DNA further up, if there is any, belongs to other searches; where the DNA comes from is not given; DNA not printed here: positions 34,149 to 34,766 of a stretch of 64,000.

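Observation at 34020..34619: Truncated bacterial-type SnoaL/ester-cyclase ORF with GC-richer codons, a possible horizontal-transfer remnant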

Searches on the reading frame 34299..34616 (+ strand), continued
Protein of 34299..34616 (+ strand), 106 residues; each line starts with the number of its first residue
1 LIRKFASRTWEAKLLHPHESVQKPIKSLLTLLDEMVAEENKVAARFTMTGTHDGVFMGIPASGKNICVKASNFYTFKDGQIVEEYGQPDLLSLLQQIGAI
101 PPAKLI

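Call 35: search_protein_families(library=pfam, proteins=[P0001, L002:583-1233:+, L002:1429-1677:+], max_evalue=0.01)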
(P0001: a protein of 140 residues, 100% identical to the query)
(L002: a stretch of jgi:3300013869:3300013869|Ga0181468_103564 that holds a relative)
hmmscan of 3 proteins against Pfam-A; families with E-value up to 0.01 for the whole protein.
P0001 (140 aa): 3 families
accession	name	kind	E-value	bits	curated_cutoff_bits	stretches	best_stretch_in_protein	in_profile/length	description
PF07366.18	SnoaL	-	1.1e-31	109.7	28.4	1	6-131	2-126/126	SnoaL-like polyketide cyclase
PF12680.13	SnoaL_2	-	6.4e-17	62.5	27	1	10-117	3-101/102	SnoaL-like domain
PF13474.12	SnoaL_3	-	0.00099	19.9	22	1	5-88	2-85/121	SnoaL-like domain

L002:583-1233:+ (217 aa): 6 families
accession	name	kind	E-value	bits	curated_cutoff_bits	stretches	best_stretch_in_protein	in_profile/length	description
PF00561.26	Abhydrolase_1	-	1.1e-19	71.6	25.8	1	25-172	1-151/245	alpha/beta hydrolase fold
PF12697.13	Abhydrolase_6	-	1.9e-11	45.5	26.3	1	27-195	1-141/217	Alpha/beta hydrolase family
PF12146.15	Hydrolase_4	-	8.8e-11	42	27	1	37-157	17-138/239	Serine aminopeptidase, S33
PF00756.26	Esterase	-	2.1e-05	24.8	22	1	98-131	117-150/251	Putative esterase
PF00975.26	Thioesterase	-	2.7e-05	24.9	26.4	1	26-152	2-117/226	Thioesterase domain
PF02230.22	Abhydrolase_2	-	0.007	16.7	23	0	85-127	94-136/217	Phospholipase/Carboxylesterase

L002:1429-1677:+ (83 aa): 1 family
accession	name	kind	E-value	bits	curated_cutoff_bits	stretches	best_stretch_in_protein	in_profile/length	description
PF09357.15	RteC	-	0.00061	20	25.3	1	61-82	1-22/219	RteC protein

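Call 36: search_solved_structures(query=P0001, max_evalue=0.001, show_alignments=2)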
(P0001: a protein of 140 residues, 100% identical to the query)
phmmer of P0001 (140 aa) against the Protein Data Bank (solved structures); distinct sequences matched with E-value up to 0.001: 15.
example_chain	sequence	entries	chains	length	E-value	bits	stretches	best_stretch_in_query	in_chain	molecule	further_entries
5x7l_A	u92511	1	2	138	1.9e-13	53.9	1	42-135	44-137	TsrD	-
4lgq_A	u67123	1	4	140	7.8e-13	52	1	39-133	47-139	Putative polyketide cyclase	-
8ysb_A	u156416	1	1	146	2.5e-11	47.1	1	52-136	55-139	Predicted ester cyclase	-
2gey_A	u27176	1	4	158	4.7e-11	46.2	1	53-137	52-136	AclR protein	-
3kkg_A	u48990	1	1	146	2e-09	40.9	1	49-135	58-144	Putative SnoaL-like polyketide cyclase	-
6hnn_A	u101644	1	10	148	1e-08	38.6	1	43-133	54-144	Putative polyketide cyclase IdmH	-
8kaa_A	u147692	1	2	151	3.8e-07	33.5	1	53-129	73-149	ester cyclase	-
8r20_A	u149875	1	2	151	5.4e-07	33.1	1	57-136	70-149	Hydroxylase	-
2gex_A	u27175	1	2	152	6.1e-06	29.6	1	57-136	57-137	SnoL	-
8r2b_A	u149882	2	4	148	7.9e-06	29.3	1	57-136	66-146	SnoL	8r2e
3f9s_A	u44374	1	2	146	0.00013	25.3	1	46-131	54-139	putative polyketide cyclase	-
3k0z_A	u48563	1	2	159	0.00024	24.5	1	9-134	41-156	Putative polyketide cyclase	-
3ehc_A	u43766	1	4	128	0.00035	24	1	24-132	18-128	SnoaL-like polyketide cyclase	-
2f98_A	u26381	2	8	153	0.00037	23.9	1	14-133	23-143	Aklanonic Acid methyl Ester Cyclase, AknH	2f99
1sjw_A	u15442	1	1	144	0.00042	23.7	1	5-133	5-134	nogalonic acid methyl ester cyclase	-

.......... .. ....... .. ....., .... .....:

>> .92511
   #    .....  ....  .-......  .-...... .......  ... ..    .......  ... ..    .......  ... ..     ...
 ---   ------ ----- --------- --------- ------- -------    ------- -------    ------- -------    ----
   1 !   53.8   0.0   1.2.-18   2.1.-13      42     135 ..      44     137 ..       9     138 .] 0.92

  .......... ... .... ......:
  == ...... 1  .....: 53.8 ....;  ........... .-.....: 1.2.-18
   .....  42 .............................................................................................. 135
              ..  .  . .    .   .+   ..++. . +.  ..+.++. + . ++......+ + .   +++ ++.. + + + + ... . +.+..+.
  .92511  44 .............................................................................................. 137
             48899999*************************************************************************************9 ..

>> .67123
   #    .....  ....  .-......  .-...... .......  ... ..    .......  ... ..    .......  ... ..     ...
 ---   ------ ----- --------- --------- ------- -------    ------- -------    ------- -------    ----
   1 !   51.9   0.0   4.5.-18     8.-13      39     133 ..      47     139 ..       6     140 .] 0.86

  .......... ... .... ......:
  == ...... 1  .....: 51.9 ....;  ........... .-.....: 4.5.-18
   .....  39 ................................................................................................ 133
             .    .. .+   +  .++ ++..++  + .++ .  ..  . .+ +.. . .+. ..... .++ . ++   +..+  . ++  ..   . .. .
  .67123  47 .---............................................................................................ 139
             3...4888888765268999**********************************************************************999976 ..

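Call 37: find_homologous_proteins(query=P0001, max_evalue=1e-10)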
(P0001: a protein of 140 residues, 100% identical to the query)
Query P0001 (140 aa): 667 proteins with E <= 1e-10 among 684 candidates; the best 120 are listed.
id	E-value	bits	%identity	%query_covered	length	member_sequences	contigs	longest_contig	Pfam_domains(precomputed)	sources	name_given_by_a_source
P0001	4.3e-87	307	100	100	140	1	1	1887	PF07366.19,PF12680.14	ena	-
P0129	1.1e-53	199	66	94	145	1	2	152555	PF07366.19,PF12680.14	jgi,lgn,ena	-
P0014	2.0e-53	198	67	94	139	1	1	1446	PF07366.19,PF12680.14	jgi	jgi:steroid delta-isomerase-like uncharacterized protein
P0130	7.9e-53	196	67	94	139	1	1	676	PF07366.19,PF12680.14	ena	-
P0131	1.3e-52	195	64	94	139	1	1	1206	PF07366.19,PF12680.14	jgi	jgi:steroid delta-isomerase-like uncharacterized protein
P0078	2.3e-52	195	66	94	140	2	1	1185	PF07366.19,PF12680.14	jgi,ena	-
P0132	2.6e-52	194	64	94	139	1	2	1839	PF07366.19,PF12680.14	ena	-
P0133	3.3e-52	194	64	94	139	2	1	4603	PF07366.19,PF12680.14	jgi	-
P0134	5.0e-52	193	66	94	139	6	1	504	PF07366.19,PF12680.14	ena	-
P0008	6.1e-52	193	65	94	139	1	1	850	PF07366.19,PF12680.14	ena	-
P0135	8.1e-52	193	68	95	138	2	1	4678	PF07366.19,PF12680.14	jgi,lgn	-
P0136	9.4e-52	193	67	94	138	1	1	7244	PF07366.19,PF12680.14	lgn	-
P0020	1.0e-51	192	64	95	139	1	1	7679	PF07366.19,PF12680.14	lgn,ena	-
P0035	1.1e-51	192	65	96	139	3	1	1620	PF07366.19,PF12680.14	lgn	-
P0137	1.1e-51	192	67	94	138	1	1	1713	PF07366.19,PF12680.14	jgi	jgi:steroid delta-isomerase-like uncharacterized protein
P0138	1.1e-51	192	67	94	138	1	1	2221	PF07366.19,PF12680.14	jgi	jgi:steroid delta-isomerase-like uncharacterized protein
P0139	1.1e-51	192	67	94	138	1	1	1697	PF07366.19,PF12680.14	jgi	jgi:steroid delta-isomerase-like uncharacterized protein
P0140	1.2e-51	192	65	96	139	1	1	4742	PF07366.19,PF12680.14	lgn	-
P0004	1.3e-51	192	65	94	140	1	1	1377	PF07366.19,PF12680.14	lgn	-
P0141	1.6e-51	192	65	96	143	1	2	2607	PF07366.19,PF12680.14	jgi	jgi:steroid delta-isomerase-like uncharacterized protein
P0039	1.6e-51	192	65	94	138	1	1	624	PF07366.19,PF12680.14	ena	-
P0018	1.6e-51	192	64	94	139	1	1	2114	PF07366.19,PF12680.14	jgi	-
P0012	3.0e-51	191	65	95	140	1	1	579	PF07366.19,PF12680.14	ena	-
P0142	3.0e-51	191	67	94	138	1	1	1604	PF07366.19,PF12680.14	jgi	jgi:steroid delta-isomerase-like uncharacterized protein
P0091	3.2e-51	191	65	96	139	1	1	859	PF07366.19,PF12680.14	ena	-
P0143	3.3e-51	191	64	96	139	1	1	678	PF07366.19,PF12680.14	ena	-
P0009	3.5e-51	191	65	94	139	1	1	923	PF07366.19,PF12680.14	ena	-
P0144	3.5e-51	191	65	95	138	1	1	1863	PF07366.19,PF12680.14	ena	-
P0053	3.6e-51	191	67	94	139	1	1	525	PF07366.19,PF12680.14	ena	-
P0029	4.2e-51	190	65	95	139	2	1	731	PF07366.19,PF12680.14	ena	-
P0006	4.3e-51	190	64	96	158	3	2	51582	PF07366.19,PF12680.14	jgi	jgi:steroid delta-isomerase-like uncharacterized protein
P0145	4.4e-51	190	66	94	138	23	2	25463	PF07366.19,PF12680.14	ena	-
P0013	4.5e-51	190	65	95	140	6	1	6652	PF07366.19,PF12680.14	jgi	jgi:steroid delta-isomerase-like uncharacterized protein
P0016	5.9e-51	190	64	94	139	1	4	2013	PF07366.19,PF12680.14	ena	-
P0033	6.1e-51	190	64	94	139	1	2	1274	PF07366.19,PF12680.14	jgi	jgi:steroid delta-isomerase-like uncharacterized protein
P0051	6.9e-51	190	66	94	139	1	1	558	PF07366.19,PF12680.14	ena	-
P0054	6.9e-51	190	66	94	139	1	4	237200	PF07366.19,PF12680.14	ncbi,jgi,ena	jgi:steroid delta-isomerase-like uncharacterized protein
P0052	7.2e-51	190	66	94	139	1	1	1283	PF07366.19,PF12680.14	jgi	jgi:steroid delta-isomerase-like uncharacterized protein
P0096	7.4e-51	190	64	94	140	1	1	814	PF07366.19,PF12680.14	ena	-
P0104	7.7e-51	190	67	94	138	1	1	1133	PF07366.19,PF12680.14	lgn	-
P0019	8.1e-51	190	65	95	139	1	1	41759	PF07366.19,PF12680.14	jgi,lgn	-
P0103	9.3e-51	189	66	94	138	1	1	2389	PF07366.19,PF12680.14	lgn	-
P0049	9.6e-51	189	66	94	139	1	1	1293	PF07366.19,PF12680.14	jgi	jgi:steroid delta-isomerase-like uncharacterized protein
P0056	9.6e-51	189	66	94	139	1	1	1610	PF07366.19,PF12680.14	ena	-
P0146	9.6e-51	189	65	94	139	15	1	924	PF07366.19,PF12680.14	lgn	-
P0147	1.1e-50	189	65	94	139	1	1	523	PF07366.19,PF12680.14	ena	-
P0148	1.1e-50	189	64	94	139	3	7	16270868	PF07366.19,PF12680.14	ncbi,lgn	ncbi:ester cyclase [Sorangium sp. So ce1128]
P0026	1.1e-50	189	63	94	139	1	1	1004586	PF07366.19,PF12680.14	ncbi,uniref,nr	ncbi:ester cyclase [Chitinophagaceae bacterium LB-8]|uniref:Ester cyclase n=1 Tax=Paraflavisolibacte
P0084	1.1e-50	189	65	94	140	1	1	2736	PF07366.19,PF12680.14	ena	-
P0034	1.3e-50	189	63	94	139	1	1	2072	PF07366.19,PF12680.14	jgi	-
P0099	1.4e-50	189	65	94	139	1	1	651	PF07366.19,PF12680.14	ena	-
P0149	1.4e-50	189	67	94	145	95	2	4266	PF07366.19,PF12680.14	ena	-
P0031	1.5e-50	189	67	94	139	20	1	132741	PF07366.19,PF12680.14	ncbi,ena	-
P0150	1.5e-50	189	67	94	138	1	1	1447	PF07366.19,PF12680.14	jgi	jgi:steroid delta-isomerase-like uncharacterized protein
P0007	1.6e-50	189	64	94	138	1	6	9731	PF07366.19,PF12680.14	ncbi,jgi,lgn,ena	jgi:steroid delta-isomerase-like uncharacterized protein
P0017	1.6e-50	189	64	94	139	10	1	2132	PF07366.19,PF12680.14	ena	-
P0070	1.6e-50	189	64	94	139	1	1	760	PF07366.19,PF12680.14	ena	-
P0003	1.6e-50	189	64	94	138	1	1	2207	PF07366.19,PF12680.14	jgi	jgi:steroid delta-isomerase-like uncharacterized protein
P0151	1.7e-50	189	63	96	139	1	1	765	PF07366.19,PF12680.14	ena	-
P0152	1.9e-50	188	64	95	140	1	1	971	PF07366.19,PF12680.14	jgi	jgi:steroid delta-isomerase-like uncharacterized protein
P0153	2.0e-50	188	65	96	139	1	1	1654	PF07366.19,PF12680.14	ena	-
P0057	2.1e-50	188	65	94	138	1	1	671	PF07366.19,PF12680.14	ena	-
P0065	2.5e-50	188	65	94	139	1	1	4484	PF07366.19,PF12680.14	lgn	-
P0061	3.0e-50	188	67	94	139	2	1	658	PF07366.19,PF12680.14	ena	-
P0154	3.2e-50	188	66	94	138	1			PF07366.19,PF12680.14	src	-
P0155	3.3e-50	188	63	97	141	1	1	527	PF07366.19,PF12680.14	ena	-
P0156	3.4e-50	188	65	95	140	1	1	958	PF07366.19,PF12680.14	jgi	jgi:steroid delta-isomerase-like uncharacterized protein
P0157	3.6e-50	187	65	94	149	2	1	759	PF07366.19,PF12680.14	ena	-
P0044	3.6e-50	187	63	94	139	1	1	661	PF07366.19,PF12680.14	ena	-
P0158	3.6e-50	187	62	96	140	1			PF07366.19,PF12680.14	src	-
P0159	3.7e-50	187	66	93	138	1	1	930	PF07366.19,PF12680.14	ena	-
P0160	4.1e-50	187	64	95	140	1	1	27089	PF07366.19,PF12680.14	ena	-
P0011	4.1e-50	187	64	95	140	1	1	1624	PF07366.19,PF12680.14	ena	-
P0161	4.2e-50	187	67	94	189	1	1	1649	PF07366.19,PF12680.14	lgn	-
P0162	4.4e-50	187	63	94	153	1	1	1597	PF07366.19,PF12680.14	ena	-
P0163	4.5e-50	187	65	94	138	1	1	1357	PF07366.19,PF12680.14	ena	-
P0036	4.6e-50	187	67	94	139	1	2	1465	PF07366.19,PF12680.14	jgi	jgi:steroid delta-isomerase-like uncharacterized protein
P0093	4.6e-50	187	63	95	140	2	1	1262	PF07366.19,PF12680.14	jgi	jgi:steroid delta-isomerase-like uncharacterized protein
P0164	5.0e-50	187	66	94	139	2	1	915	PF07366.19,PF12680.14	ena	-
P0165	5.3e-50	187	65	96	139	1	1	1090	PF07366.19,PF12680.14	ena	-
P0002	5.5e-50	187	64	94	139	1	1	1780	PF07366.19,PF12680.14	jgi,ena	-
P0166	5.7e-50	187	65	94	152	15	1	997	PF07366.19,PF12680.14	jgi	-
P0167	5.7e-50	187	65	95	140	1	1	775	PF07366.19,PF12680.14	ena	-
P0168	6.2e-50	187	64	96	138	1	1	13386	PF07366.19,PF12680.14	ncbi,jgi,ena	jgi:steroid delta-isomerase-like uncharacterized protein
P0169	6.5e-50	187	65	95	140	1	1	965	PF07366.19,PF12680.14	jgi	jgi:steroid delta-isomerase-like uncharacterized protein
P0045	7.3e-50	186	65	96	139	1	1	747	PF07366.19,PF12680.14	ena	-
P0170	7.4e-50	186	67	94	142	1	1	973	PF07366.19,PF12680.14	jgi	jgi:steroid delta-isomerase-like uncharacterized protein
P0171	8.1e-50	186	65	94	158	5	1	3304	PF07366.19,PF12680.14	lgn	-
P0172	8.1e-50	186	62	96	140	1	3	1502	PF07366.19,PF12680.14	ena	-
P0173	9.2e-50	186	64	96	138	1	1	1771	PF07366.19,PF12680.14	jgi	jgi:steroid delta-isomerase-like uncharacterized protein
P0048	9.4e-50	186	65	94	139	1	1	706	PF07366.19,PF12680.14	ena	-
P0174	9.7e-50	186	63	96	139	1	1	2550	PF07366.19,PF12680.14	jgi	jgi:steroid delta-isomerase-like uncharacterized protein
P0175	1.0e-49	186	63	96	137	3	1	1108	PF07366.19,PF12680.14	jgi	jgi:steroid delta-isomerase-like uncharacterized protein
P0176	1.0e-49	186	65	96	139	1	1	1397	PF07366.19,PF12680.14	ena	-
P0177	1.0e-49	186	64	96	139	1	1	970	PF07366.19,PF12680.14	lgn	-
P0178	1.0e-49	186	65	94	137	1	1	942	PF07366.19,PF12680.14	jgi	jgi:steroid delta-isomerase-like uncharacterized protein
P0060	1.1e-49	186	64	94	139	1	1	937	PF07366.19,PF12680.14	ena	-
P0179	1.1e-49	186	66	94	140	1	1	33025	PF07366.19,PF12680.14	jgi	-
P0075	1.2e-49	186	64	96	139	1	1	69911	PF07366.19,PF12680.14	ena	-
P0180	1.2e-49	186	63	94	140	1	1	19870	PF07366.19,PF12680.14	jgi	jgi:steroid delta-isomerase-like uncharacterized protein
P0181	1.2e-49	186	64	94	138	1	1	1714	PF07366.19,PF12680.14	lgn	-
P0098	1.4e-49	186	64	96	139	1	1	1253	PF07366.19,PF12680.14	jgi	jgi:steroid delta-isomerase-like uncharacterized protein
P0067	1.4e-49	186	66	96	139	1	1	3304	PF07366.19,PF12680.14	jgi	jgi:steroid delta-isomerase-like uncharacterized protein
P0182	1.4e-49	186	65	96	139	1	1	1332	PF07366.19,PF12680.14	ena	-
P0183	1.4e-49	186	64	96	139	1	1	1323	PF07366.19,PF12680.14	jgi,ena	-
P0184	1.4e-49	186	63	96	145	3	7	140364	PF07366.19,PF12680.14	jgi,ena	-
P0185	1.4e-49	186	62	96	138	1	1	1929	PF07366.19,PF12680.14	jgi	jgi:steroid delta-isomerase-like uncharacterized protein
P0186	1.6e-49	185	64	94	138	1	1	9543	PF07366.19,PF12680.14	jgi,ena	-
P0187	1.6e-49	185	62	94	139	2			PF07366.19,PF12680.14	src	-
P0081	1.7e-49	185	65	94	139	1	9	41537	PF07366.19,PF12680.14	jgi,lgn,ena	jgi:steroid delta-isomerase-like uncharacterized protein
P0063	1.7e-49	185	64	94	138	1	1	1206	PF07366.19,PF12680.14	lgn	-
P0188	1.7e-49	185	64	94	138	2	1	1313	PF07366.19,PF12680.14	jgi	jgi:steroid delta-isomerase-like uncharacterized protein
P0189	1.8e-49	185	64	94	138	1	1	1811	PF07366.19,PF12680.14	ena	-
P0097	1.8e-49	185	64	94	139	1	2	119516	PF07366.19,PF12680.14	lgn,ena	-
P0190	1.8e-49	185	63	96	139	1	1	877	PF07366.19,PF12680.14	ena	-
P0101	1.8e-49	185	65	94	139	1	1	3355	PF07366.19,PF12680.14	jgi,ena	-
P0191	1.8e-49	185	64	94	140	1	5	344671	PF07366.19,PF12680.14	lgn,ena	-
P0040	1.8e-49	185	63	94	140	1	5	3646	PF07366.19,PF12680.14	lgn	-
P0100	1.9e-49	185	66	94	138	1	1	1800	PF07366.19,PF12680.14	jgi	jgi:steroid delta-isomerase-like uncharacterized protein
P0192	1.9e-49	185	62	94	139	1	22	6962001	PF07366.19,PF12680.14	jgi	jgi:steroid delta-isomerase-like uncharacterized protein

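Call 46: predict_structure(alignment_id=A2)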
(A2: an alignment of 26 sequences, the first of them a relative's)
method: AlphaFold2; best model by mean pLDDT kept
length: 140 residues; sequences in the alignment: 26
mean_pLDDT: 91.6   pTM: 0.83
mean pLDDT of the five models: 91.6, 91.5, 91.0, 90.7, 90.2
residues with pLDDT >= 90: 111; 70-90: 24; 50-70: 4; < 50: 1
segments of 3 or more residues with pLDDT < 50: none
pLDDT, mean of each block of 10 residues (from residue 1): 84 97 96 83 94 94 96 93 97 95 95 91 92 77
secondary structure, 60 per line:
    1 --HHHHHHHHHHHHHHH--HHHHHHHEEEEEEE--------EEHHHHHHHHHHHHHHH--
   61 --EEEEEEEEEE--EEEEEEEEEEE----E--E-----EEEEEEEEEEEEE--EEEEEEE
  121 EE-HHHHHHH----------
elements in order: H3-17 H20-26 E27-33 H44-58 E63-72 E75-85 E99-111 E114-122 H124-130
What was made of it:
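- The AF2 model of P0001 has pLDDT 91.6, with H3-17, H20-26, E27-33 and H44-58 inside the deleted part (call 46). The fragment lacks all three helices and b1 of a single-domain barrel (call 46).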

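Call 49: fold_search(model_id=the predicted structure, library=pdb)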
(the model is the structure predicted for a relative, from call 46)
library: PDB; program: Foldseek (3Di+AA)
matches with E <= 10: 1281; with E <= 0.001: 541
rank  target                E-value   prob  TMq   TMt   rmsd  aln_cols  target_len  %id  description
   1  5x7l_A                2.5e-12  1.00  0.84  0.88   1.9       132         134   30  Structure of TsrD from Streptomyces laurentii (released 2018-03-07)
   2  5x7l_B                6.9e-12  1.00  0.84  0.87   2.0       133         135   30  Structure of TsrD from Streptomyces laurentii (released 2018-03-07)
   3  3kkg                  9.4e-12  1.00  0.81  0.78   2.9       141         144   22  Crystal structure of Putative SnoaL-like polyketide cyclase (YP_509242.1) from Jannaschia Sp. CCS1 at 1.40 A resolution (released 2009-12-01)
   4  6hnn_A                2.1e-11  1.00  0.80  0.80   2.5       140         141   25  Crystal structure of wild-type IdmH, a putative polyketide cyclase from Streptomyces antibioticus (released 2019-11-06)
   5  6hnn_B                2.8e-11  1.00  0.79  0.80   2.6       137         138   25  Crystal structure of wild-type IdmH, a putative polyketide cyclase from Streptomyces antibioticus (released 2019-11-06)
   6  6hnn_D                5.4e-11  1.00  0.80  0.81   2.5       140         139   25  Crystal structure of wild-type IdmH, a putative polyketide cyclase from Streptomyces antibioticus (released 2019-11-06)
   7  2gey_A                5.4e-11  1.00  0.81  0.73   2.9       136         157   24  Crystal Structure of AclR a putative hydroxylase from Streptomyces galilaeus (released 2006-07-18)
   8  6hnn_F                5.8e-11  1.00  0.78  0.80   2.6       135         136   24  Crystal structure of wild-type IdmH, a putative polyketide cyclase from Streptomyces antibioticus (released 2019-11-06)
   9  6hnn_E                6.9e-11  1.00  0.80  0.81   2.4       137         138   25  Crystal structure of wild-type IdmH, a putative polyketide cyclase from Streptomyces antibioticus (released 2019-11-06)
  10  2gey_C                1.3e-10  1.00  0.81  0.76   2.8       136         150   24  Crystal Structure of AclR a putative hydroxylase from Streptomyces galilaeus (released 2006-07-18)
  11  2gey_B                1.7e-10  1.00  0.80  0.84   2.9       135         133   24  Crystal Structure of AclR a putative hydroxylase from Streptomyces galilaeus (released 2006-07-18)
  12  8r20_A                2.9e-10  1.00  0.80  0.80   2.7       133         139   20  X-ray crystallographic structure of KstA15, polyketide biosynthesis enzyme (released 2024-08-07)
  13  3f9s_B                4.2e-10  1.00  0.80  0.79   2.4       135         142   20  Crystal structure of a putative polyketide cyclase (lferr_0659) from acidithiobacillus ferrooxidans atcc at 1.76 A res (released 2008-11-25)
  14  1sjw                  6.5e-10  1.00  0.81  0.80   2.3       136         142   19  Structure of polyketide cyclase SnoaL (released 2004-04-27)
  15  8kaa_A                7.8e-10  1.00  0.72  0.77   3.4       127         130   20  Crystal Structure of ChaU a ester cyclase from Streptomyces chartreusis (released 2024-08-07)
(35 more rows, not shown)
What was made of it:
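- On SnoaL-like domain (Pfam PF07366): The intact relative P0001 does meet this feature: pLDDT 91.6, TM 0.84 to 5x7l (calls 46, 49).
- Closest known: SnoaL / AknH / DnrD anthracycline methyl-ester cyclases. Same: The fold is the same NTF2-like a+b barrel: Foldseek TM 0.81-0.83, probability 1.00 (call 49).
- Closest known: TsrD of Streptomyces laurentii. Same: It is the best match by both sequence and fold: phmmer E=1.9e-13 (call 36), Foldseek TM 0.84, rmsd 1.9 A, 30% identity (call 49).
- The fold matches SnoaL-family structures: TM 0.84 to 5x7l and 0.81 to 1sjw (call 49).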

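Call 51: search_protein_families(library=ncbifam, proteins=[P0001, window:34299-34616:+], max_evalue=0.01)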
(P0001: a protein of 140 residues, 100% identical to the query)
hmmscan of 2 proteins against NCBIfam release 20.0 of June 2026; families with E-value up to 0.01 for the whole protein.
P0001 (140 aa): 2 families
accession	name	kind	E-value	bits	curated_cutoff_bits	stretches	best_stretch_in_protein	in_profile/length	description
TIGR02096.1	TIGR02096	subfamily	1.1e-18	67.8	97.1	1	6-132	2-129/129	ketosteroid isomerase-related protein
NF033407.1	SnoaL_meth_ester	subfamily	1.2e-09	38.1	200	1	4-133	4-134/144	SnoaL/DnrD family polyketide biosynthesis methyl ester cyclase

window:34299-34616:+ (106 aa): 2 families
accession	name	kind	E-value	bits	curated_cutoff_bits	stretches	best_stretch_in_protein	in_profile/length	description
TIGR02096.1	TIGR02096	subfamily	1.6e-12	47.9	97.1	1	32-98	62-129/129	ketosteroid isomerase-related protein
NF033407.1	SnoaL_meth_ester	subfamily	0.00015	21.5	200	1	32-99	65-134/144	SnoaL/DnrD family polyketide biosynthesis methyl ester cyclase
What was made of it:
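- On SnoaL/DnrD polyketide methyl-ester cyclase subfamily (NCBIfam NF033407): The window ORF scores 21.5 bits (call 51).
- Closest known: SnoaL / AknH / DnrD anthracycline methyl-ester cyclases. Different: P0001 scores 38 bits against the NF033407 cut-off of 200 (call 51).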
